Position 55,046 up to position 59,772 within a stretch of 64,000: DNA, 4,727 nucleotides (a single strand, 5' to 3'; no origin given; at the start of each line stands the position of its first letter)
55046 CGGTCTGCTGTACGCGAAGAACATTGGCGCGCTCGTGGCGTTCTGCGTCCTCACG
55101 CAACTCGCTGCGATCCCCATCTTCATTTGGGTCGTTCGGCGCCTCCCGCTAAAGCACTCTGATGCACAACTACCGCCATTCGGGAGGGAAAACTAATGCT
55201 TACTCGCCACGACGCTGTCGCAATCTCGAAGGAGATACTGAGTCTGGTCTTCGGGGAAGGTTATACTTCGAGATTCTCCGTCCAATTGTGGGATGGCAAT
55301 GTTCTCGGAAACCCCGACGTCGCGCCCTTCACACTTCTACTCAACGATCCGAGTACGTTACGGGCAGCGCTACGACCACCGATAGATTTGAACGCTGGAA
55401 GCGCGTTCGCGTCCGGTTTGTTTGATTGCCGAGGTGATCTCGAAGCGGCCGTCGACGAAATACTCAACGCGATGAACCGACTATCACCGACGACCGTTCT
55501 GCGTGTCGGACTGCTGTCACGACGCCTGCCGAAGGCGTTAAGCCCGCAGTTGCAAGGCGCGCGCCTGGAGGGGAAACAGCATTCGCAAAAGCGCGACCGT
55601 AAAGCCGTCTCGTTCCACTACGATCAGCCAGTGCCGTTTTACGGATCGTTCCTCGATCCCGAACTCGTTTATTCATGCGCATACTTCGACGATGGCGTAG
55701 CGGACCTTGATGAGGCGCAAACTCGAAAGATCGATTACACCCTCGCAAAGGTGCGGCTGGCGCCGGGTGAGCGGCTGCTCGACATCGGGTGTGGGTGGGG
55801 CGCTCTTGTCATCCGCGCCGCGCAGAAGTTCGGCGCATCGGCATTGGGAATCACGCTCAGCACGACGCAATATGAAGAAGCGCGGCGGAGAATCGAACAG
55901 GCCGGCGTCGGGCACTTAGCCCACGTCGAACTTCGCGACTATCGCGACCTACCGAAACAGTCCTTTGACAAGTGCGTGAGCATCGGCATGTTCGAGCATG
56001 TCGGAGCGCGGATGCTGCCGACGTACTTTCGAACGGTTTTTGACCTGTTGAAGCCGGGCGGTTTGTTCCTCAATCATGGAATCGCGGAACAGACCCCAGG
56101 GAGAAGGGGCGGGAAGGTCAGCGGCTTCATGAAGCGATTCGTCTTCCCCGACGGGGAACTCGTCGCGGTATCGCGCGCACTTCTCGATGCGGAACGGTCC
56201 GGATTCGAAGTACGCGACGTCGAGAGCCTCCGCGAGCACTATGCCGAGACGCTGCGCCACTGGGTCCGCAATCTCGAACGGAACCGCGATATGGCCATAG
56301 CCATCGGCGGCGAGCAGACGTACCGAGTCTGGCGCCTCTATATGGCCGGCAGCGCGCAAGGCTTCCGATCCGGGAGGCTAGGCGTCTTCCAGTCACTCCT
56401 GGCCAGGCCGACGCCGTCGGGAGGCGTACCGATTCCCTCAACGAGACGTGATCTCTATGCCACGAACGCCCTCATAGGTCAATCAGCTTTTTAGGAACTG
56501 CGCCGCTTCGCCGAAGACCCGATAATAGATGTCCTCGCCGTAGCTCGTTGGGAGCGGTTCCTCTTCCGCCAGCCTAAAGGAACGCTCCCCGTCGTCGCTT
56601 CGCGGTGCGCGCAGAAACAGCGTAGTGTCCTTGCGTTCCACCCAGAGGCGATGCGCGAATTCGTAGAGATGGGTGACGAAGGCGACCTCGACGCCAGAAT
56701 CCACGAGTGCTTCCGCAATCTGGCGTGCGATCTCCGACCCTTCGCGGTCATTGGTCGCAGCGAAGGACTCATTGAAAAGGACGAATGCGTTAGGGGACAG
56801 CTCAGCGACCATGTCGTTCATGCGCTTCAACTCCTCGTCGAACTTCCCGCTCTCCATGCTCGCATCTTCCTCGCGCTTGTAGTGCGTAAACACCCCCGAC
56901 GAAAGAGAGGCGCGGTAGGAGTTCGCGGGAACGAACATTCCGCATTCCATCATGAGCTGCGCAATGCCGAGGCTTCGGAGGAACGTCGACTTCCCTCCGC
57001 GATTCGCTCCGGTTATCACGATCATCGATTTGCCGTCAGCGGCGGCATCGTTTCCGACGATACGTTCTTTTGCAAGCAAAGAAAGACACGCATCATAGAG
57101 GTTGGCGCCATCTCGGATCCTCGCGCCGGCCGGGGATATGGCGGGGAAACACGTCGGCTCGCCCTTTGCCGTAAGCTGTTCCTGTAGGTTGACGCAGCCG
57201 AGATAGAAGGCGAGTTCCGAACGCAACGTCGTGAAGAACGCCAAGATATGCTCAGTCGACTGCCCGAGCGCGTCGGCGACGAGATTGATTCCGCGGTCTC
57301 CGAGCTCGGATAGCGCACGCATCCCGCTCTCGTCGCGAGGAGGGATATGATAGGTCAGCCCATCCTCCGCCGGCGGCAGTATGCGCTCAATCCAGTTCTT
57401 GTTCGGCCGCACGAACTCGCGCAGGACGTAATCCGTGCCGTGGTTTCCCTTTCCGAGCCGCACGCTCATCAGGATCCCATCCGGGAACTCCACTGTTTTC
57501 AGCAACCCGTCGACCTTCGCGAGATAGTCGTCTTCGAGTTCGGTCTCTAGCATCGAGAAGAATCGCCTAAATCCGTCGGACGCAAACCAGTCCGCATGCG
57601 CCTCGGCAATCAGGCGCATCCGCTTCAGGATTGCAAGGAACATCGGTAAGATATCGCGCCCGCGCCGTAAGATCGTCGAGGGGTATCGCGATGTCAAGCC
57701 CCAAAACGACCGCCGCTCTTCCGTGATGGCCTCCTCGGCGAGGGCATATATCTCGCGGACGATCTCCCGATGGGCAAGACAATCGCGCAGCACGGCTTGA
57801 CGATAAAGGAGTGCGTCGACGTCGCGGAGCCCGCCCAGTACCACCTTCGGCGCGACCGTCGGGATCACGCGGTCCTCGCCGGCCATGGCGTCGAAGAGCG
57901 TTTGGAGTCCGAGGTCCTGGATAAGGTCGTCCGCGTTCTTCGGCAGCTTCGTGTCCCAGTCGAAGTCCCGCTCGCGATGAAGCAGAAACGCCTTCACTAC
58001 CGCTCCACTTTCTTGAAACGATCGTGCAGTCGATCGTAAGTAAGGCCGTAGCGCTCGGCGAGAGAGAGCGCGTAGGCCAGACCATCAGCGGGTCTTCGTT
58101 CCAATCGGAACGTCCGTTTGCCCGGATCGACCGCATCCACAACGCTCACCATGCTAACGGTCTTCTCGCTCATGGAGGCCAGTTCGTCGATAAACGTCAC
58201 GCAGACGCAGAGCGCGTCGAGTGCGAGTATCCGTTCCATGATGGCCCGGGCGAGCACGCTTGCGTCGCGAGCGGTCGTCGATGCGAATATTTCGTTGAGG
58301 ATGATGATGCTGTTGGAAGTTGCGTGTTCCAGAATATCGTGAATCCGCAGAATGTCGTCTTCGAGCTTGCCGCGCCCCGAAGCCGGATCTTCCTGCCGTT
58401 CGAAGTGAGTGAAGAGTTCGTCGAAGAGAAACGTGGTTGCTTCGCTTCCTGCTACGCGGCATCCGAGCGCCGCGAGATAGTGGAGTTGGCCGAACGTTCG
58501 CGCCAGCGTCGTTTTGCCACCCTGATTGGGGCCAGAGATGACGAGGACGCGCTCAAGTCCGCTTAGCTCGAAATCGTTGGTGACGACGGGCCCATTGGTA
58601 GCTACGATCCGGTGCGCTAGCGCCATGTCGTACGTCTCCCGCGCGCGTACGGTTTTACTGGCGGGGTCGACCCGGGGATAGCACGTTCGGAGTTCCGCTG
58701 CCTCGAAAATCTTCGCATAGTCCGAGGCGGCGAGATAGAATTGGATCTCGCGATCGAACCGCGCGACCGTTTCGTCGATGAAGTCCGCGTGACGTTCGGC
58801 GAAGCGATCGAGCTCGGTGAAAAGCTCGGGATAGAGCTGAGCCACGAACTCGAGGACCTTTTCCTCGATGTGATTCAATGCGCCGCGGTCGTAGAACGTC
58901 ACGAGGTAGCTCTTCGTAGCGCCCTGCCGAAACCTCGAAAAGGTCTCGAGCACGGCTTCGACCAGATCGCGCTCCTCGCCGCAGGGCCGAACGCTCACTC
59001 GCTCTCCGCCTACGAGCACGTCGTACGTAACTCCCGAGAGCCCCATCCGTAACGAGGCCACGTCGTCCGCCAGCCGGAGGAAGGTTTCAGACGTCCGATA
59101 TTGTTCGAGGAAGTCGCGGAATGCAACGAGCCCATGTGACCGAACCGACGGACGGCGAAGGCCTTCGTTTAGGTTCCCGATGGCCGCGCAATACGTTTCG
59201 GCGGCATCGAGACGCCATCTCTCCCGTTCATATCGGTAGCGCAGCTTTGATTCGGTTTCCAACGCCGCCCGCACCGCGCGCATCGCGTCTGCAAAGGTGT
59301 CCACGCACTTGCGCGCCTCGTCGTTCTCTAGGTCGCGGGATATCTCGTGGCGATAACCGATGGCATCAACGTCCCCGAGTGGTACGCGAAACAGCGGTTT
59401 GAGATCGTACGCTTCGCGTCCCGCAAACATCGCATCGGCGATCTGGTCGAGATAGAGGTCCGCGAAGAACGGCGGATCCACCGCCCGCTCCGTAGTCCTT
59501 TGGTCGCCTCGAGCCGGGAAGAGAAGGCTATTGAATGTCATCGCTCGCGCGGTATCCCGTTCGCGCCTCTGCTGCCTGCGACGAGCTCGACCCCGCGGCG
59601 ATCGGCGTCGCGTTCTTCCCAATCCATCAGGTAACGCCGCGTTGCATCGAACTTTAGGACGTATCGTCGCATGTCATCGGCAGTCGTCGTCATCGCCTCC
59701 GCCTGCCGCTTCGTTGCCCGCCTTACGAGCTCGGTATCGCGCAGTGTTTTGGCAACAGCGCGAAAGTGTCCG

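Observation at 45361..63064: Six crcB-motif (fluoride) riboswitches packed into less than 18 kb: a dense, multi-operon fluoride stimulon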

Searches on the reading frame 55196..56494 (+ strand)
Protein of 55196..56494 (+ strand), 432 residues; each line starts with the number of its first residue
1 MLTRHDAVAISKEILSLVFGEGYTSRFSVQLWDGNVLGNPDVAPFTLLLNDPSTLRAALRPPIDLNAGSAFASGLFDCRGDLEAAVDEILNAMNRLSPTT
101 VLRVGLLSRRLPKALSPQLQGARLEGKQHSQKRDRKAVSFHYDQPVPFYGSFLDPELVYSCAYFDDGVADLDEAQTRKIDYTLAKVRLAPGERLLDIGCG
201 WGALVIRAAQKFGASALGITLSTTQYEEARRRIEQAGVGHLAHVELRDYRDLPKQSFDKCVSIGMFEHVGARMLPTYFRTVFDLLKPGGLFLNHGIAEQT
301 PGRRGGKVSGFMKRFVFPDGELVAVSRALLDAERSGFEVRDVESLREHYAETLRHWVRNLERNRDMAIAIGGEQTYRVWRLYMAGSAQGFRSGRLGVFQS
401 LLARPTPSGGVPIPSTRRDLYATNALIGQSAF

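Call 7: search_protein_families(library=pfam, proteins=[window:55196-56494:+], max_evalue=0.01)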
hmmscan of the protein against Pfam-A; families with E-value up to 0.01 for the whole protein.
window:55196-56494:+ (432 aa): 9 families
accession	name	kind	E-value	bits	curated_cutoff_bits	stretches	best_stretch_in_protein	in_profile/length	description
PF02353.26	CMAS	-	5.2e-88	295.3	27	1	129-399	1-272/273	Mycolic acid cyclopropane synthetase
PF13649.12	Methyltransf_25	-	1.6e-16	61.2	27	1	195-289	2-97/97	Methyltransferase domain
PF08241.18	Methyltransf_11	-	5.4e-13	49.8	21.2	1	195-292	1-94/95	Methyltransferase domain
PF08242.18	Methyltransf_12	-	2.3e-12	47.9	30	1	195-291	1-98/98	Methyltransferase domain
PF13847.12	Methyltransf_31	-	2.1e-10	40.9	27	1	190-292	3-108/145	Methyltransferase domain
PF13489.12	Methyltransf_23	-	1.2e-08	35.3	27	1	177-292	11-115/164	Methyltransferase domain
PF06325.19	PrmA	-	0.00093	19.2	22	1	188-298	159-263/296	Ribosomal protein L11 methyltransferase (PrmA)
PF01135.25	PCMT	-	0.0025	18.1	20.3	1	183-241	66-126/210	Protein-L-isoaspartate(D-aspartate) O-methyltransferase (PCMT)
PF05175.20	MTS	-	0.0072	16.4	23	0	190-262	31-104/170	Methyltransferase small domain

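Call 24: find_encoding_contigs(protein=window:55196-56494:+, flank=10000, max_places=6)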
Protein window:55196-56494:+ (432 aa): 2 contigs read that carry it; 2 places shown.
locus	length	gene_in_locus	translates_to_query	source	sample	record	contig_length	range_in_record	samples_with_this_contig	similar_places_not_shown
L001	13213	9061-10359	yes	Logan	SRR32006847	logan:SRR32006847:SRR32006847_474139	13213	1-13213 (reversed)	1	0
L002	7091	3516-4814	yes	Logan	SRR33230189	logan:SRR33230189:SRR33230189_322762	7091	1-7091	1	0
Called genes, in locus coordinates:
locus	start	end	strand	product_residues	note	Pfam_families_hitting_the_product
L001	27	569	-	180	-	PF00719:Pyrophosphatase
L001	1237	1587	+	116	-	PF02641:DUF190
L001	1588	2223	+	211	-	PF12710:HAD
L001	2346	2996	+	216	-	-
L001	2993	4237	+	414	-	PF03952:Enolase_N, PF00113:Enolase_C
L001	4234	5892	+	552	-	PF00009:GTP_EFTU (faint), PF00350:Dynamin_N, PF01926:MMR_HSR1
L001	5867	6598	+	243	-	-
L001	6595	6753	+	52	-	-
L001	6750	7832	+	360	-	PF04185:Phosphoesterase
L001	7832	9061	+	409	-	PF07690:MFS_1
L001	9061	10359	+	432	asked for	PF02353:CMAS, PF13489:Methyltransf_23, PF13847:Methyltransf_31, PF08241:Methyltransf_11, PF08242:Methyltransf_12, PF13649:Methyltransf_25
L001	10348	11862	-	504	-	PF00488:MutS_V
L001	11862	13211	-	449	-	?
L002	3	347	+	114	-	?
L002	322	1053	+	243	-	-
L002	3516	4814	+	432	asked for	PF02353:CMAS, PF13489:Methyltransf_23, PF13847:Methyltransf_31, PF08241:Methyltransf_11, PF08242:Methyltransf_12, PF13649:Methyltransf_25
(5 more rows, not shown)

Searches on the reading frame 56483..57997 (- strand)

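Call 7: search_protein_families(library=pfam, proteins=[window:56483-57997:-], max_evalue=0.01)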
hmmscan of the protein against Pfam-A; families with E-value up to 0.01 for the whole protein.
window:56483-57997:- (504 aa): 1 family
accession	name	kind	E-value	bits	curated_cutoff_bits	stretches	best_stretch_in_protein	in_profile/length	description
PF00488.27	MutS_V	-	7.5e-19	68.9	30.2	1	326-451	1-127/188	MutS domain V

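Call 63: search_protein_families(library=padloc, proteins=[window:56483-57997:-], max_evalue=0.001)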
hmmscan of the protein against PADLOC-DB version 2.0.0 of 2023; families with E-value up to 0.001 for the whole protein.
window:56483-57997:- (504 aa): 0 families

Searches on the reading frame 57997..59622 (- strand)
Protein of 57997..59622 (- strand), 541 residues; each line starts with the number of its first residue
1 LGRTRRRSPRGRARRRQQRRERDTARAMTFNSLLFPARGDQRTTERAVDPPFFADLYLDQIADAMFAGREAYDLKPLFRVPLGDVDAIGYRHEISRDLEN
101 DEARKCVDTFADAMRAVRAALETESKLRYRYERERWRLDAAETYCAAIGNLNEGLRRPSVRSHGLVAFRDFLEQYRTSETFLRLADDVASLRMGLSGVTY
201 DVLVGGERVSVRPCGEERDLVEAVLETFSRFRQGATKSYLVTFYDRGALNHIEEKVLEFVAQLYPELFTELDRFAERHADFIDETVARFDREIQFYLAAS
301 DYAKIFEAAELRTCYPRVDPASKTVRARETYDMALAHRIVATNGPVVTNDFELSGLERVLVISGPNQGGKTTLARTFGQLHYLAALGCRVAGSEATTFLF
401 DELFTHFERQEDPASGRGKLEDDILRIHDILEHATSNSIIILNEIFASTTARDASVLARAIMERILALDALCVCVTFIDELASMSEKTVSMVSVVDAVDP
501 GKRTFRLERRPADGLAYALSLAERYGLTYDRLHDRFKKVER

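Call 7: search_protein_families(library=pfam, proteins=[window:57997-59622:-], max_evalue=0.01)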
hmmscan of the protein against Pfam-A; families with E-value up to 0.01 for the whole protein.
window:57997-59622:- (541 aa): 4 families
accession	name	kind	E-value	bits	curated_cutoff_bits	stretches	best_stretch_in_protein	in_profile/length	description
PF00488.27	MutS_V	-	3.8e-18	66.6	30.2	1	361-503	2-145/188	MutS domain V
PF13401.12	AAA_22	-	0.0017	19.1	27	0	357-445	5-93/130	AAA domain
PF13173.12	AAA_14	-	0.0031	18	27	0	358-447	3-73/129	AAA domain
PF00004.35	AAA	-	0.0032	18.4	21.2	0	361-456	2-79/131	ATPase family associated with various cellular activities (AAA)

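Call 63: search_protein_families(library=padloc, proteins=[window:57997-59622:-], max_evalue=0.001)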
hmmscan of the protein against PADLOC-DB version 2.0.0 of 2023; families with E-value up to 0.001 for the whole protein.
window:57997-59622:- (541 aa): 0 families

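Call 64: search_solved_structures(query=window:57997-59622:-, max_evalue=0.001)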
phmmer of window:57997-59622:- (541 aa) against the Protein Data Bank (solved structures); distinct sequences matched with E-value up to 0.001: 37.
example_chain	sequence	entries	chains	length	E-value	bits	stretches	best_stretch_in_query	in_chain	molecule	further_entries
3k0s_A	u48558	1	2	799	5.4e-17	65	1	341-524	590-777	DNA mismatch repair protein mutS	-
1ng9_A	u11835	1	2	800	5.5e-17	65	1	341-524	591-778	DNA mismatch repair protein MutS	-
5akb_A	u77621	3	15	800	8.8e-17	64.3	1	342-524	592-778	DNA MISMATCH REPAIR PROTEIN MUTS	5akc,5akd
7ai6_A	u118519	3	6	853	9.9e-17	64.1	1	342-524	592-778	DNA mismatch repair protein MutS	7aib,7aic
1wbb_A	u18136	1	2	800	2.7e-16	62.7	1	341-524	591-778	DNA MISMATCH REPAIR PROTEIN MUTS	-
1e3m_A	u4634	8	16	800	2.7e-16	62.7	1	341-524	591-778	DNA MISMATCH REPAIR PROTEIN MUTS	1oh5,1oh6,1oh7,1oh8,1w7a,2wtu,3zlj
1wb9_A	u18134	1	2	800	2.7e-16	62.7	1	341-524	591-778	DNA MISMATCH REPAIR PROTEIN MUTS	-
1wbd_A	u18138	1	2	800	2.7e-16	62.7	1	341-524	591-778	DNA MISMATCH REPAIR PROTEIN MUTS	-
7oto_B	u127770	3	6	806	2.7e-16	62.7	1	341-524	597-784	DNA mismatch repair protein MutS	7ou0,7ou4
6i5f_A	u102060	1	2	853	3e-16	62.6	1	341-524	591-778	DNA mismatch repair protein MutS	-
7ai5_A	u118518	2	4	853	3e-16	62.5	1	341-524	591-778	DNA mismatch repair protein MutS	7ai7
7ou2_A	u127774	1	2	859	3.1e-16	62.5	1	341-524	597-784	DNA mismatch repair protein MutS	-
5x9w_A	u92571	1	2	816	4e-16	62.1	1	348-529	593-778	DNA mismatch repair protein MutS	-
5yk4_A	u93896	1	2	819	4e-16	62.1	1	348-529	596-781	DNA mismatch repair protein MutS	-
7vuf_B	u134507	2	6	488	6.2e-16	61.5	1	345-529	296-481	Endonuclease MutS2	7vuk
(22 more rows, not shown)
